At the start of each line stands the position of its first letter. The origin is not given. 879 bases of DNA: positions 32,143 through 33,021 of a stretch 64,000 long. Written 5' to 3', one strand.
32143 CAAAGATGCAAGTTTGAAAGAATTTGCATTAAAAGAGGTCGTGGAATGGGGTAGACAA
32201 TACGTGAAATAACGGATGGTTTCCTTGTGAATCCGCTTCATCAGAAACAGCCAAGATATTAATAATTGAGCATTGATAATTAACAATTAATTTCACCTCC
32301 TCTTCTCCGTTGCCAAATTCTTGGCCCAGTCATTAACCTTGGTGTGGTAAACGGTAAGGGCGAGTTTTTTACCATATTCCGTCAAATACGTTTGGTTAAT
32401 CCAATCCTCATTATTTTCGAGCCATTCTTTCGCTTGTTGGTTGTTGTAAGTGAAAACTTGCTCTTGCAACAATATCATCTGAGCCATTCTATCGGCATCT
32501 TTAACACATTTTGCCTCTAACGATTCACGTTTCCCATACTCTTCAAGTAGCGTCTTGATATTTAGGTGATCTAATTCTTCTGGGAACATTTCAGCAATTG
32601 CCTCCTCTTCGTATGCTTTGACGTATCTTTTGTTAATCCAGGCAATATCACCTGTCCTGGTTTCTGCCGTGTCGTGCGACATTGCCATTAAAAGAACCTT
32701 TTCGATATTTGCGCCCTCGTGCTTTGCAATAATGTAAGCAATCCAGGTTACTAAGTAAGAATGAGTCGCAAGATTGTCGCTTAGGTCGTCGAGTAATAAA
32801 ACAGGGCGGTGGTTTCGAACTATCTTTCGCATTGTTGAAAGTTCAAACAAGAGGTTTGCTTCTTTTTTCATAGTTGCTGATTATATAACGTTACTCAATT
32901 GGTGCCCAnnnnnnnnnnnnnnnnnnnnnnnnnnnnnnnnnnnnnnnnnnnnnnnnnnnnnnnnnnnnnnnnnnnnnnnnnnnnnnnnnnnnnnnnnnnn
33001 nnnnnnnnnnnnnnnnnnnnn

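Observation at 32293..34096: Xis-type HTH-NUDIX fusion co-transcribed with a YfbR-like HD nucleotidase, flanked by a second HD hydrolase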

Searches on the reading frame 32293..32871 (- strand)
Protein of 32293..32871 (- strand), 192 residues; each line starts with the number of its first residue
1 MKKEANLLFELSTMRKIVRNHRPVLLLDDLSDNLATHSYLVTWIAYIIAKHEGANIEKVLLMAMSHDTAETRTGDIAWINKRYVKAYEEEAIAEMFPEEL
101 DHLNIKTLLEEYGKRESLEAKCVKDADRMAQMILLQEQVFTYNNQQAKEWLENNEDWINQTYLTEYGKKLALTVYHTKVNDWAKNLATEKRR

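Call 3: search_protein_families(library=pfam, proteins=[window:32293-32871:-], max_evalue=0.01)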
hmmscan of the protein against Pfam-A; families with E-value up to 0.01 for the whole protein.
window:32293-32871:- (192 aa): 3 families
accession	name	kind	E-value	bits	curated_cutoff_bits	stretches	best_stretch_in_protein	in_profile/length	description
PF13023.12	HD_3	-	3e-18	66.7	22.5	1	31-146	20-142/165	HD domain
PF01966.28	HD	-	1.6e-10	41.7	22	1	35-130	2-114/116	HD domain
PF12917.13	YfbR-like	-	7.2e-08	32.8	25.9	1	22-154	14-159/182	5'-deoxynucleotidase YfbR-like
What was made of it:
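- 32293..32871 (-): Neighbour HD1: HD_3/YfbR-like phosphohydrolase with an H...HDxxE...D motif. Adjacent, but not shown to be functionally linked. Pfam (call 3).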

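Call 4: search_protein_families(library=ncbifam, proteins=[window:32293-32871:-], max_evalue=0.01)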
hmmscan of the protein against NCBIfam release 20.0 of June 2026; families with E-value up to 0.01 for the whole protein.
window:32293-32871:- (192 aa): 2 families
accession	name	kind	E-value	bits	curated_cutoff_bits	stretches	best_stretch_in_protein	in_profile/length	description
NF003009.0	PRK03826.1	equivalog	7.5e-09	35.6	122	1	7-152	6-164/197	5'-deoxynucleotidase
NF049845.1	Xre_ParS_antitoxin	subfamily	0.0056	16.8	90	0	102-155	26-78/112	type II RES/Xre toxin-antitoxin system antitoxin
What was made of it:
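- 32293..32871 (-): The NCBIfam 5'-deoxynucleotidase equivalog scores 35.6 bits against a cut-off of 122 (call 4).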

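Call 26: search_protein_families(library=padloc, proteins=[window:32293-32871:-], max_evalue=0.01)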
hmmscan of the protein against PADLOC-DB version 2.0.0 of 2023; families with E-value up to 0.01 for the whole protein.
window:32293-32871:- (192 aa): 0 families

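Call 27: search_protein_families(library=phrogs, proteins=[window:32293-32871:-], max_evalue=0.001)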
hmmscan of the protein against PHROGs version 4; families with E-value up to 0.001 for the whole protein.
window:32293-32871:- (192 aa): 1 family
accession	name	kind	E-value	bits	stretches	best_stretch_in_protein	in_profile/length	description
phrog_7076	-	DNA, RNA and nucleotide metabolism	1e-08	36.1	1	31-149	26-150/188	dATP triphosphohydrolase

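Call 64: find_homologous_proteins(query=window:32293-32871:-, max_evalue=1e-10)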
Query window:32293-32871:- (192 aa): 12 proteins with E <= 1e-10 among 89 candidates.
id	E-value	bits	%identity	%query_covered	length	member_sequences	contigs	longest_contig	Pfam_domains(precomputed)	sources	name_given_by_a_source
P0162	3.1e-121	420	100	100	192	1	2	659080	PF12917.14,PF01966.29,PF13023.13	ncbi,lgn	-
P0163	5.8e-102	357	84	100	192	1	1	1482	PF12917.14,PF01966.29,PF13023.13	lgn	-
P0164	1.6e-99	349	82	100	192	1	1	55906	PF12917.14,PF01966.29,PF13023.13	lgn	-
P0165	3.0e-89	315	73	100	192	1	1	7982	PF12917.14,PF01966.29,PF13023.13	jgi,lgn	-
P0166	2.2e-82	293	69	99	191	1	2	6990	PF12917.14,PF01966.29,PF13023.13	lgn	-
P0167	1.7e-79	284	67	100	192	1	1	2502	PF12917.14,PF01966.29,PF13023.13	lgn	-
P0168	7.7e-65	236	59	99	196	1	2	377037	PF12917.14,PF01966.29,PF13023.13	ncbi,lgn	-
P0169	5.1e-64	233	62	99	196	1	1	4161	PF12917.14,PF01966.29,PF13023.13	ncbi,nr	ncbi:HD domain-containing protein [Patescibacteria group bacterium]|nr:HD domain-containing protein 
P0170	1.8e-61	225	61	98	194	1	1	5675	PF12917.14,PF01966.29,PF13023.13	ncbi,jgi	jgi:putative hydrolase of HD superfamily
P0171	6.4e-43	165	46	100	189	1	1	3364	PF12917.14,PF01966.29,PF13023.13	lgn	-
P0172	9.9e-40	154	58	68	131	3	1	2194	PF13023.13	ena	-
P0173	2.8e-35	140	43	97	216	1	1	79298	PF12917.14,PF01966.29,PF13023.13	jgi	jgi:putative hydrolase of HD superfamily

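Call 65: find_encoding_contigs(protein=P0162, flank=3000, max_places=3)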
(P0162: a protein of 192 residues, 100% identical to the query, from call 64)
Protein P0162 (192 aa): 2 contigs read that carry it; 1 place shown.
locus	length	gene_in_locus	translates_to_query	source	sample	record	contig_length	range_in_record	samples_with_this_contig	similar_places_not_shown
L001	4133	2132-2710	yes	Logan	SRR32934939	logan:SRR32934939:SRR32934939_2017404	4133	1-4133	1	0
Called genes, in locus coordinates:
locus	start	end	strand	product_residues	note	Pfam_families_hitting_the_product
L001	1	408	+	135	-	?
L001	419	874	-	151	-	PF13420:Acetyltransf_4, PF00583:Acetyltransf_1, PF13673:Acetyltransf_10, PF13508:Acetyltransf_7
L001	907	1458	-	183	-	PF01966:HD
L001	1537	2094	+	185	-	PF12728:HTH_17 (weak), PF00293:NUDIX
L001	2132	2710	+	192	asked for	PF12917:YfbR-like (weak), PF13023:HD_3, PF01966:HD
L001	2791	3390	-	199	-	-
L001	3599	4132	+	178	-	?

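Call 66: find_encoding_contigs(protein=P0164, flank=6000, max_places=3)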
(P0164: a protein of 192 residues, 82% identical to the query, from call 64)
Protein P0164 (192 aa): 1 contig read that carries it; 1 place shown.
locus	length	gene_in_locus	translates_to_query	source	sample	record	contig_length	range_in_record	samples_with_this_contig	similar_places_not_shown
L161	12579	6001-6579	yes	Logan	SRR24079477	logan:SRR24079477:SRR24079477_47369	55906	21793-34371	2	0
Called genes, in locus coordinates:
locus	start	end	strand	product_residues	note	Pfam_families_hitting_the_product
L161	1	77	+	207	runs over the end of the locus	-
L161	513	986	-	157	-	PF13302:Acetyltransf_3 (weak), PF00583:Acetyltransf_1, PF13673:Acetyltransf_10, PF13508:Acetyltransf_7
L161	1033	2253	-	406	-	-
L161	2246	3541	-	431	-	-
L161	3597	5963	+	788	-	-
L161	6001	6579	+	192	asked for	PF12917:YfbR-like (weak), PF13023:HD_3, PF01966:HD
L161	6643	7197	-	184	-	-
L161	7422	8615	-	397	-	-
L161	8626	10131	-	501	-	-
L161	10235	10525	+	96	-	-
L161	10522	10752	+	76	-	-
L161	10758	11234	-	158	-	PF13302:Acetyltransf_3 (weak), PF13420:Acetyltransf_4, PF00583:Acetyltransf_1, PF13673:Acetyltransf_10, PF13508:Acetyltransf_7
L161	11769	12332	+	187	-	-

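Call 67: find_encoding_contigs(protein=P0168, flank=6000, max_places=3)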
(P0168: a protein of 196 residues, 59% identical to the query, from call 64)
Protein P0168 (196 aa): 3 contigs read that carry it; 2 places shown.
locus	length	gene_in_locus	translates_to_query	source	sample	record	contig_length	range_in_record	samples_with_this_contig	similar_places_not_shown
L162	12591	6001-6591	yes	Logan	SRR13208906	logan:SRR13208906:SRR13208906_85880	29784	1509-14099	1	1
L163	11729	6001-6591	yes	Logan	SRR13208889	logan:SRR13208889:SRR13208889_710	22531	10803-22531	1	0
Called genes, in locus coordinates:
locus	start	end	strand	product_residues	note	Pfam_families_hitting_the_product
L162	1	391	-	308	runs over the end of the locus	PF03690:MYG1_exonuc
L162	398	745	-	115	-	PF04020:Phage_holin_4_2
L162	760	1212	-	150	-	PF09424:YqeY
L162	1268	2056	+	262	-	PF00929:RNase_T, PF20600:ExoX-like_C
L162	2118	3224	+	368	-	PF25450:Rab11-FIP3 (faint), PF02646:RmuC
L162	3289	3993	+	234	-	PF13462:Thioredoxin_4, PF01323:DSBA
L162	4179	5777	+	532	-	PF01841:Transglut_core (weak)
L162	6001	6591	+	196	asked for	PF12917:YfbR-like, PF13023:HD_3, PF01966:HD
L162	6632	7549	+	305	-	PF13354:Beta-lactamase2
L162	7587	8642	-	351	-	PF04545:Sigma70_r4, PF05066:HARE-HTH (weak)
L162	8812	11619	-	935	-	PF02463:SMC_N (faint), PF03193:RsgA_GTPase (faint), PF13555:AAA_29 (faint), PF20720:nSTAND3 (faint), PF00005:ABC_tran (faint), PF13304:AAA_21 (faint), PF17760:UvrA_inter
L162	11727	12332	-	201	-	-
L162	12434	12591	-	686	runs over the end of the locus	PF04851:ResIII, PF17757:UvrB_inter, PF27431:UvrB_3rd, PF00271:Helicase_C, PF12344:UvrB, PF02151:UVR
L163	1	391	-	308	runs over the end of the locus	PF03690:MYG1_exonuc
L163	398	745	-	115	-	PF04020:Phage_holin_4_2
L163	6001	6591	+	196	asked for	PF12917:YfbR-like, PF13023:HD_3, PF01966:HD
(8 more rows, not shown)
